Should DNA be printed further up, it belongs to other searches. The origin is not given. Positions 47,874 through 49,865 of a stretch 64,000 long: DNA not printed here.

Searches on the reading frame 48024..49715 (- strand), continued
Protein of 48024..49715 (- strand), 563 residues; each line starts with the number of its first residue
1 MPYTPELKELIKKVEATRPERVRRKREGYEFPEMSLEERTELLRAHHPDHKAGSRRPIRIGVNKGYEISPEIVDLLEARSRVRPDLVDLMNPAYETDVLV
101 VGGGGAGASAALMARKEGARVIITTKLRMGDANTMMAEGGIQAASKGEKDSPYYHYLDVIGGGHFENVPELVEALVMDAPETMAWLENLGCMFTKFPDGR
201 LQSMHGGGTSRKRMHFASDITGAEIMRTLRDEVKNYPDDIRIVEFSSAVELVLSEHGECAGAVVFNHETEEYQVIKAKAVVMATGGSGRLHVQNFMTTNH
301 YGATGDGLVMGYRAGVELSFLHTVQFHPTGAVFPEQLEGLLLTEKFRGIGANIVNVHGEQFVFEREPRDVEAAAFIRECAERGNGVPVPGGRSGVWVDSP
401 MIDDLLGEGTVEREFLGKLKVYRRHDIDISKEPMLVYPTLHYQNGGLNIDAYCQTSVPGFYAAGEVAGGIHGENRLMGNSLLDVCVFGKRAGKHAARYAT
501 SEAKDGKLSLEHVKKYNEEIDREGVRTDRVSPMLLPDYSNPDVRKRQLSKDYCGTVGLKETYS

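Call 12: find_homologous_proteins(query=window:48024-49715:-, max_evalue=1e-30)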
Query window:48024-49715:- (563 aa): 8000 proteins with E <= 1e-30 among 8000 candidates; the best 120 are listed.
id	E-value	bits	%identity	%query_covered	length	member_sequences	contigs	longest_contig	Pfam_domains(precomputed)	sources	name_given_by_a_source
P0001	0.0e+0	1184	89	100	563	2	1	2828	PF01266.31,PF00890.31,PF07992.21,PF03486.21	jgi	jgi:succinate dehydrogenase/fumarate reductase flavoprotein subunit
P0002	0.0e+0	1125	85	100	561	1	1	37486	PF01266.31,PF00890.31,PF07992.21,PF03486.21,PF12831.14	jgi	jgi:succinate dehydrogenase/fumarate reductase flavoprotein subunit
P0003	0.0e+0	1032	78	99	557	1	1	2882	PF00890.31,PF07992.21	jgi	jgi:succinate dehydrogenase/fumarate reductase flavoprotein subunit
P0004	1.6e-297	1006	77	99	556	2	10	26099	PF01266.31,PF00890.31,PF07992.21,PF03486.21,PF01134.29,PF12831.14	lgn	-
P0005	3.8e-295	998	77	99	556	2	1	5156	PF01266.31,PF00890.31,PF07992.21,PF03486.21,PF01134.29,PF12831.14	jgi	-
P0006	8.6e-295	997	76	99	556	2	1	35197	PF01266.31,PF00890.31,PF07992.21,PF03486.21,PF01134.29,PF12831.14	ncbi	-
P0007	1.3e-294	996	77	99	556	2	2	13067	PF01266.31,PF00890.31,PF07992.21,PF03486.21,PF01134.29,PF12831.14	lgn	-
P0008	2.9e-294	995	75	99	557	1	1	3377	PF01266.31,PF00890.31,PF07992.21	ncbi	ncbi:FAD-binding protein [Candidatus Margulisiibacteriota bacterium]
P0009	1.5e-293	993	77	99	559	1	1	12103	PF01266.31,PF00890.31,PF07992.21,PF03486.21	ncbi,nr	ncbi:MAG: FAD-binding protein [Candidatus Eisenbacteria bacterium]|nr:FAD-binding protein [Candidatu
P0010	8.4e-291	984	76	99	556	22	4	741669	PF01266.31,PF00890.31,PF07992.21,PF03486.21,PF01134.29,PF12831.14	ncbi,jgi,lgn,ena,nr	ncbi:MAG: FAD-binding protein [Candidatus Edwardsbacteria bacterium]|nr:FAD-binding protein [Candida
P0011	1.6e-289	980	75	99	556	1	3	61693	PF00890.31,PF07992.21,PF03486.21,PF01134.29,PF12831.14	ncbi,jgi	jgi:succinate dehydrogenase/fumarate reductase flavoprotein subunit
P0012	5.2e-289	978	76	99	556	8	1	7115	PF01266.31,PF00890.31,PF07992.21,PF03486.21,PF01134.29,PF12831.14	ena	-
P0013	2.7e-288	975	75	99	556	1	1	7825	PF01266.31,PF00890.31,PF07992.21,PF01134.29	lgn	-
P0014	9.2e-288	974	76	99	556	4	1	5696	PF01266.31,PF00890.31,PF07992.21,PF03486.21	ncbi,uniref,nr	ncbi:FAD-binding protein [candidate division TA06 bacterium]|uniref:FAD-binding protein n=1 Tax=cand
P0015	5.5e-286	968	75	98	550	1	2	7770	PF01266.31,PF00890.31,PF07992.21,PF03486.21,PF01134.29,PF01494.26,PF12831.14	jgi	jgi:succinate dehydrogenase/fumarate reductase flavoprotein subunit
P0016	2.7e-285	966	74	99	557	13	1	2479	PF01266.31,PF00890.31,PF07992.21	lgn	-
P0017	1.1e-283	960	73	99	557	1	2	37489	PF01266.31,PF00890.31,PF07992.21,PF03486.21,PF12831.14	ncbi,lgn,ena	-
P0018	9.7e-283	957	73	99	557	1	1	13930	PF01266.31,PF00890.31,PF07992.21,PF01134.29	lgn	-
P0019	1.1e-282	957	73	99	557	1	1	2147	PF00890.31,PF07992.21,PF01134.29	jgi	jgi:succinate dehydrogenase/fumarate reductase flavoprotein subunit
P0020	3.0e-282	956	73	99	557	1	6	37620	PF01266.31,PF00890.31,PF07992.21,PF01134.29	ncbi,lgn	-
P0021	4.3e-282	955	73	99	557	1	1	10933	PF01266.31,PF00890.31,PF07992.21,PF03486.21,PF12831.14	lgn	-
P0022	1.2e-281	954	72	99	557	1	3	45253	PF01266.31,PF00890.31,PF07992.21,PF01134.29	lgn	-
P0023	2.0e-281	953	73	99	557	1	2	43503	PF01266.31,PF00890.31,PF07992.21,PF03486.21,PF12831.14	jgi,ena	-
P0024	2.2e-281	953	72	99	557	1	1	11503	PF00890.31,PF07992.21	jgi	jgi:succinate dehydrogenase/fumarate reductase flavoprotein subunit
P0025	2.6e-281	952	72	99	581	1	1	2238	PF00890.31,PF07992.21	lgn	-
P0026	1.5e-280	950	73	99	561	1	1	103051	PF01266.31,PF00890.31,PF07992.21,PF12831.14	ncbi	-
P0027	2.2e-280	949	72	99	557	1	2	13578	PF01266.31,PF00890.31,PF07992.21,PF03486.21,PF12831.14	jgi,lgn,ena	-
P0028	2.2e-280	949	72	99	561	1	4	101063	PF01266.31,PF00890.31,PF07992.21,PF03486.21,PF12831.14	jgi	jgi:succinate dehydrogenase / fumarate reductase flavoprotein subunit/L-aspartate oxidase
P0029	1.4e-279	947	73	99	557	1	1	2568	PF00890.31,PF07992.21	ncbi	-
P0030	2.0e-279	946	73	99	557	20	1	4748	PF01266.31,PF00890.31,PF07992.21,PF01134.29,PF12831.14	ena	-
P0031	2.4e-279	946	72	99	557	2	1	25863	PF01266.31,PF00890.31,PF07992.21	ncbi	-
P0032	3.5e-279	945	72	99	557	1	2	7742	PF01266.31,PF00890.31,PF07992.21,PF01134.29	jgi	jgi:succinate dehydrogenase/fumarate reductase flavoprotein subunit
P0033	5.8e-279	945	71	99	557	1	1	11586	PF00890.31,PF07992.21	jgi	jgi:succinate dehydrogenase/fumarate reductase flavoprotein subunit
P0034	8.3e-279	944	72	99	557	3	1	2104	PF00890.31,PF07992.21,PF01134.29,PF12831.14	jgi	-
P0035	1.2e-278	944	72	99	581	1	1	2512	PF00890.31,PF07992.21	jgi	jgi:succinate dehydrogenase/fumarate reductase flavoprotein subunit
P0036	1.4e-278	943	71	99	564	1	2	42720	PF00890.31,PF07992.21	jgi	jgi:succinate dehydrogenase/fumarate reductase flavoprotein subunit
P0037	1.8e-278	943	72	99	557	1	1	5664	PF00890.31,PF07992.21,PF01134.29,PF12831.14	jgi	jgi:succinate dehydrogenase/fumarate reductase flavoprotein subunit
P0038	3.5e-278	942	71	99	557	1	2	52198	PF00890.31,PF07992.21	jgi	jgi:succinate dehydrogenase/fumarate reductase flavoprotein subunit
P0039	3.6e-278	942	72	99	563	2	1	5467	PF00890.31,PF07992.21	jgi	-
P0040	3.6e-278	942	72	99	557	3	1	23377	PF00890.31,PF07992.21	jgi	jgi:succinate dehydrogenase/fumarate reductase flavoprotein subunit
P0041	3.8e-278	942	72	99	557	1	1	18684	PF01266.31,PF00890.31,PF07992.21,PF12831.14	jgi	jgi:succinate dehydrogenase / fumarate reductase flavoprotein subunit/L-aspartate oxidase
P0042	3.9e-278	942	71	99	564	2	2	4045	PF00890.31,PF07992.21,PF03486.21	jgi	jgi:succinate dehydrogenase / fumarate reductase flavoprotein subunit/L-aspartate oxidase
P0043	4.0e-278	942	72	99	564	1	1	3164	PF00890.31,PF07992.21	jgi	jgi:succinate dehydrogenase/fumarate reductase flavoprotein subunit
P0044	5.1e-278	942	72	99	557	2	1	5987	PF00890.31,PF07992.21,PF12831.14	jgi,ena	-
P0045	5.6e-278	941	72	99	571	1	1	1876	PF00890.31,PF07992.21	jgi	-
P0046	6.4e-278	941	72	99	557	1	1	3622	PF00890.31,PF07992.21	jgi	jgi:succinate dehydrogenase/fumarate reductase flavoprotein subunit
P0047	1.2e-277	940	71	99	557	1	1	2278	PF00890.31,PF07992.21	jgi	jgi:succinate dehydrogenase/fumarate reductase flavoprotein subunit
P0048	1.4e-277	940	72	99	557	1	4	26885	PF00890.31,PF07992.21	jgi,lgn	-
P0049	1.5e-277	940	71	99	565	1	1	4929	PF00890.31,PF07992.21,PF12831.14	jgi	-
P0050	2.1e-277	940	71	99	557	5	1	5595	PF01266.31,PF00890.31,PF07992.21,PF01134.29,PF12831.14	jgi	jgi:succinate dehydrogenase/fumarate reductase flavoprotein subunit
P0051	2.4e-277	939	72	99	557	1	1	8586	PF00890.31,PF07992.21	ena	-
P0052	3.0e-277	939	71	99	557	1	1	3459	PF00890.31,PF07992.21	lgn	-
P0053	3.2e-277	939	72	99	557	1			PF00890.31,PF07992.21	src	-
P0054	3.2e-277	939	71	99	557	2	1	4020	PF00890.31,PF07992.21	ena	-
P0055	3.6e-277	939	71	99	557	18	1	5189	PF01266.31,PF00890.31,PF07992.21,PF12831.14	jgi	jgi:succinate dehydrogenase / fumarate reductase flavoprotein subunit/L-aspartate oxidase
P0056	3.7e-277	939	71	99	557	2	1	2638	PF00890.31,PF07992.21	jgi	-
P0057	3.7e-277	939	71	99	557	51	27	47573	PF00890.31,PF07992.21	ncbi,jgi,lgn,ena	ncbi:MAG: FAD-binding protein [Thermodesulfobacteriota bacterium]|jgi:succinate dehydrogenase / fuma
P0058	4.4e-277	938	72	99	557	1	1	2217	PF00890.31,PF07992.21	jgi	jgi:succinate dehydrogenase/fumarate reductase flavoprotein subunit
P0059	4.4e-277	938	71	99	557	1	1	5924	PF00890.31,PF07992.21,PF12831.14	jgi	jgi:succinate dehydrogenase/fumarate reductase flavoprotein subunit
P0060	4.8e-277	938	71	99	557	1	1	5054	PF00890.31,PF07992.21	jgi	jgi:succinate dehydrogenase / fumarate reductase flavoprotein subunit/L-aspartate oxidase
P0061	5.0e-277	938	72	99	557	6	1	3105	PF01266.31,PF00890.31,PF07992.21,PF03486.21,PF01134.29,PF12831.14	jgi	jgi:succinate dehydrogenase / fumarate reductase flavoprotein subunit/L-aspartate oxidase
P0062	5.9e-277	938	72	99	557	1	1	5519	PF00890.31,PF07992.21,PF01134.29,PF12831.14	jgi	-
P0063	7.3e-277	938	71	99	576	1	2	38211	PF00890.31,PF07992.21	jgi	jgi:succinate dehydrogenase/fumarate reductase flavoprotein subunit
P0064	7.9e-277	938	72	99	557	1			PF01266.31,PF00890.31,PF07992.21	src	-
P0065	8.5e-277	938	71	99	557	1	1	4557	PF00890.31,PF07992.21,PF01134.29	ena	-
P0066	8.5e-277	938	72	99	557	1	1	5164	PF00890.31,PF07992.21,PF03486.21,PF12831.14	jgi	jgi:succinate dehydrogenase/fumarate reductase flavoprotein subunit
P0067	8.7e-277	937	71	99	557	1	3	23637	PF00890.31,PF07992.21,PF01134.29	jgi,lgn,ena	-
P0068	8.8e-277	937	71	99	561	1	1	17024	PF00890.31,PF07992.21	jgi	jgi:succinate dehydrogenase / fumarate reductase flavoprotein subunit/L-aspartate oxidase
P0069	9.2e-277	937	71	99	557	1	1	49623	PF01266.31,PF00890.31,PF07992.21,PF12831.14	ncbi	ncbi:MAG: FAD-binding protein [Thermodesulfobacteriota bacterium]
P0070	1.0e-276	937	72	99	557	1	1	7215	PF01266.31,PF00890.31,PF07992.21,PF12831.14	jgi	-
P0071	1.1e-276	937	71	99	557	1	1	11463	PF00890.31,PF07992.21,PF12831.14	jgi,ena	-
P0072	1.2e-276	937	72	99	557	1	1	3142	PF01266.31,PF00890.31,PF07992.21,PF12831.14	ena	-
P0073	1.4e-276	937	71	99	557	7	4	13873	PF00890.31,PF07992.21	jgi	jgi:succinate dehydrogenase / fumarate reductase flavoprotein subunit/L-aspartate oxidase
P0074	1.6e-276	937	71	99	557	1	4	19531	PF00890.31,PF07992.21,PF01134.29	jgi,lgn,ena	jgi:succinate dehydrogenase / fumarate reductase flavoprotein subunit/L-aspartate oxidase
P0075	1.6e-276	937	71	99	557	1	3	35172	PF00890.31,PF07992.21,PF12831.14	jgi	jgi:succinate dehydrogenase/fumarate reductase flavoprotein subunit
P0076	1.9e-276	936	71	99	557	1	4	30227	PF00890.31,PF07992.21,PF12831.14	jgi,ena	jgi:succinate dehydrogenase / fumarate reductase flavoprotein subunit/L-aspartate oxidase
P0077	2.1e-276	936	71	99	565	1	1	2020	PF00890.31,PF07992.21,PF01134.29,PF12831.14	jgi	jgi:succinate dehydrogenase / fumarate reductase flavoprotein subunit/L-aspartate oxidase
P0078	2.3e-276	936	72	99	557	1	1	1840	PF00890.31,PF07992.21,PF12831.14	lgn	-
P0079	2.3e-276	936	71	99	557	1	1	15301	PF01266.31,PF00890.31,PF07992.21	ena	-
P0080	2.4e-276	936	71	99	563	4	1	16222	PF01266.31,PF00890.31,PF07992.21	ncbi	-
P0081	2.4e-276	936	71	99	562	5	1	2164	PF00890.31,PF07992.21,PF01134.29,PF12831.14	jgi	-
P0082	2.4e-276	936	70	99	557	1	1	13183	PF00890.31,PF07992.21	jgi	jgi:succinate dehydrogenase/fumarate reductase flavoprotein subunit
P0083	2.5e-276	936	71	99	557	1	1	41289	PF01266.31,PF00890.31,PF07992.21,PF03486.21,PF01134.29,PF12831.14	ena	-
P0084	2.6e-276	936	72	99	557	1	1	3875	PF00890.31,PF07992.21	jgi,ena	-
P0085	2.7e-276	936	71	99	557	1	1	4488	PF00890.31,PF07992.21,PF01134.29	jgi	-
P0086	2.8e-276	936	71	99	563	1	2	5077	PF00890.31,PF07992.21,PF12831.14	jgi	jgi:succinate dehydrogenase / fumarate reductase flavoprotein subunit/L-aspartate oxidase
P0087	2.8e-276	936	71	99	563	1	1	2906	PF00890.31,PF07992.21,PF12831.14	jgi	jgi:succinate dehydrogenase / fumarate reductase flavoprotein subunit/L-aspartate oxidase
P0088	2.9e-276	936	71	99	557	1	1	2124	PF00890.31,PF07992.21,PF12831.14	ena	-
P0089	3.1e-276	936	71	99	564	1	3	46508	PF00890.31,PF07992.21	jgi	jgi:succinate dehydrogenase/fumarate reductase flavoprotein subunit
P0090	3.3e-276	936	71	99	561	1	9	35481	PF00890.31,PF07992.21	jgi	jgi:succinate dehydrogenase / fumarate reductase flavoprotein subunit/L-aspartate oxidase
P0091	3.8e-276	935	71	99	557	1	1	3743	PF00890.31,PF07992.21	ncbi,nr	ncbi:MAG: FAD-binding protein [Desulfobacterales bacterium]|nr:FAD-binding protein [Desulfobacterale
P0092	3.8e-276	935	71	99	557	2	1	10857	PF01266.31,PF00890.31,PF07992.21,PF12831.14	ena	-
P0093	4.3e-276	935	71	99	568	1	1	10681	PF00890.31,PF07992.21,PF01134.29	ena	-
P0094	4.3e-276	935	72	99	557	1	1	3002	PF00890.31,PF07992.21,PF01134.29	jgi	-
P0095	4.7e-276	935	71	99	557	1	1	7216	PF00890.31,PF07992.21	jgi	-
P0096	5.1e-276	935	72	99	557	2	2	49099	PF01266.31,PF00890.31,PF07992.21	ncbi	-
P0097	5.5e-276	935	71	99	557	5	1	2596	PF00890.31,PF07992.21,PF01134.29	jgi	-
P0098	6.9e-276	935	71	99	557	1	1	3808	PF00890.31,PF07992.21,PF01134.29,PF12831.14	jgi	jgi:succinate dehydrogenase / fumarate reductase flavoprotein subunit/L-aspartate oxidase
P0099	6.9e-276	935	72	99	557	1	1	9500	PF00890.31,PF07992.21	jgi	jgi:succinate dehydrogenase/fumarate reductase flavoprotein subunit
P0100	7.4e-276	934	71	99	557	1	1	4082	PF00890.31,PF07992.21,PF01134.29,PF12831.14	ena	-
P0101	7.9e-276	934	71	99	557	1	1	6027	PF00890.31,PF07992.21,PF01134.29,PF12831.14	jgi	jgi:succinate dehydrogenase / fumarate reductase flavoprotein subunit/L-aspartate oxidase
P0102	7.9e-276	934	71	99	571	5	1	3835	PF00890.31,PF07992.21,PF12831.14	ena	-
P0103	1.0e-275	934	72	99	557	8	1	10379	PF01266.31,PF00890.31,PF07992.21,PF03486.21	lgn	-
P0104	1.1e-275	934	71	99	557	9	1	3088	PF00890.31,PF07992.21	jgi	jgi:succinate dehydrogenase / fumarate reductase flavoprotein subunit/L-aspartate oxidase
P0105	1.1e-275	934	71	99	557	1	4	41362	PF00890.31,PF07992.21,PF03486.21,PF01134.29,PF12831.14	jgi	jgi:succinate dehydrogenase / fumarate reductase flavoprotein subunit/L-aspartate oxidase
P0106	1.1e-275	934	71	99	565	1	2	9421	PF00890.31,PF07992.21,PF01134.29,PF12831.14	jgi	jgi:succinate dehydrogenase/fumarate reductase flavoprotein subunit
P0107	1.2e-275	934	71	99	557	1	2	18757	PF00890.31,PF07992.21,PF12831.14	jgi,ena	jgi:succinate dehydrogenase / fumarate reductase flavoprotein subunit/L-aspartate oxidase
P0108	1.4e-275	934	71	99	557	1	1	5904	PF00890.31,PF07992.21,PF12831.14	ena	-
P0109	1.5e-275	933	71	99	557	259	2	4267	PF00890.31,PF07992.21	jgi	jgi:succinate dehydrogenase/fumarate reductase flavoprotein subunit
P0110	1.5e-275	933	71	99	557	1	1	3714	PF00890.31,PF07992.21,PF03486.21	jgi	jgi:succinate dehydrogenase/fumarate reductase flavoprotein subunit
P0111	1.5e-275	933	71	99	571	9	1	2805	PF01266.31,PF00890.31,PF07992.21,PF01134.29,PF12831.14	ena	-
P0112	1.6e-275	933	71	99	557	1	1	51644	PF00890.31,PF07992.21,PF12831.14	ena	-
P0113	1.7e-275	933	70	99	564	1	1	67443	PF00890.31,PF07992.21,PF12831.14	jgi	jgi:succinate dehydrogenase / fumarate reductase flavoprotein subunit/L-aspartate oxidase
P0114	1.8e-275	933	71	99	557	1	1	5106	PF00890.31,PF07992.21,PF12831.14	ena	-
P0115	2.4e-275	933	71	99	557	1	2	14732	PF01266.31,PF00890.31,PF07992.21,PF03486.21,PF01134.29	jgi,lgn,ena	-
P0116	2.6e-275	933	71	99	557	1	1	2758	PF00890.31,PF07992.21,PF03486.21,PF12831.14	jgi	jgi:succinate dehydrogenase/fumarate reductase flavoprotein subunit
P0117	2.6e-275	933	71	99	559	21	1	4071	PF00890.31,PF07992.21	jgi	jgi:succinate dehydrogenase / fumarate reductase flavoprotein subunit/L-aspartate oxidase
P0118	2.6e-275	933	71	99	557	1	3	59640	PF01266.31,PF00890.31,PF07992.21,PF03486.21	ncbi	ncbi:MAG: FAD-binding protein [Thermodesulfobacteriota bacterium]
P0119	2.8e-275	933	71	99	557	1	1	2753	PF01266.31,PF00890.31,PF07992.21,PF03486.21,PF01134.29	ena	-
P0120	3.4e-275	932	71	99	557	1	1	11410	PF01266.31,PF00890.31,PF07992.21,PF03486.21,PF01134.29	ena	-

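Call 13: find_encoding_contigs(protein=P0010, flank=10000, max_places=2)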
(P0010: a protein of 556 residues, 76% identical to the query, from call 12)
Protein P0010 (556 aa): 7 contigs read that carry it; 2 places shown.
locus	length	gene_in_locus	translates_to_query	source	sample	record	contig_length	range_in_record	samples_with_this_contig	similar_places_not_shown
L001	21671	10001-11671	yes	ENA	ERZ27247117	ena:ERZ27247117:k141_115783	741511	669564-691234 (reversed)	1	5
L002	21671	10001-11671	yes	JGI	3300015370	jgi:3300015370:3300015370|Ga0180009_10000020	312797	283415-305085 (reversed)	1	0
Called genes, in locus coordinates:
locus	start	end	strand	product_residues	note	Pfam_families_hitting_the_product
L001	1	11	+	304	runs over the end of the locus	PF13431:TPR_17 (faint), PF00515:TPR_1 (faint), PF13424:TPR_12 (faint)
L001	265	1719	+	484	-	PF00390:malic, PF03949:Malic_M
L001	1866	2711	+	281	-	PF05681:Fumerase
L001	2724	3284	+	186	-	PF05683:Fumerase_C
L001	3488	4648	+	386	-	PF08442:ATP-grasp_2, PF24948:Citrate_synth_N, PF00549:Ligase_CoA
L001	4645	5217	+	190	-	-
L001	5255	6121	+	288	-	PF02629:CoA_binding, PF00549:Ligase_CoA, PF13607:Succ_CoA_lig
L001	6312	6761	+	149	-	PF13237:Fer4_10 (weak), PF13183:Fer4_8, PF13187:Fer4_9, PF13534:Fer4_17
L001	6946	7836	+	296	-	PF02754:CCG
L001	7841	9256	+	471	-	-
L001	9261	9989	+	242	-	PF13534:Fer4_17 (faint), PF14691:Fer4_20 (faint), PF13237:Fer4_10 (weak), PF12838:Fer4_7 (weak), PF13183:Fer4_8 (weak), PF13187:Fer4_9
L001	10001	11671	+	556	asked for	PF00890:FAD_binding_2, PF01134:GIDA (faint), PF01266:DAO (weak), PF03486:HI0933_like (weak), PF07992:Pyr_redox_2, PF12831:FAD_oxidored (weak)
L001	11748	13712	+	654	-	PF00890:FAD_binding_2 (weak), PF01134:GIDA (weak), PF01266:DAO (weak), PF07992:Pyr_redox_2 (weak), PF12831:FAD_oxidored, PF13450:NAD_binding_8 (weak), PF12838:Fer4_7, PF13187:Fer4_9, +9 more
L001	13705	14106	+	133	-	PF02662:FlpD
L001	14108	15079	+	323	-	PF01058:Oxidored_q6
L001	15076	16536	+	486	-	PF27537:HoxH, PF00374:NiFeSe_Hases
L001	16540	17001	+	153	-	PF01750:HycI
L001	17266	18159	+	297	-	PF13646:HEAT_2 (weak)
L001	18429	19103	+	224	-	-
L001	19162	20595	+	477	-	PF00171:Aldedh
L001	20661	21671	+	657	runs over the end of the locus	PF14827:dCache_3 (faint), PF17203:sCache_3_2 (faint), PF17201:Cache_3-Cache_2, PF17202:sCache_3_3, PF00672:HAMP, PF00512:HisKA, PF02518:HATPase_c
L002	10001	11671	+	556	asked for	PF00890:FAD_binding_2, PF01134:GIDA (faint), PF01266:DAO (weak), PF03486:HI0933_like (weak), PF07992:Pyr_redox_2, PF12831:FAD_oxidored (weak)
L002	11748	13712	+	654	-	PF00890:FAD_binding_2 (weak), PF01134:GIDA (weak), PF01266:DAO (weak), PF07992:Pyr_redox_2 (weak), PF12831:FAD_oxidored, PF13450:NAD_binding_8 (weak), PF12838:Fer4_7, PF13187:Fer4_9, +9 more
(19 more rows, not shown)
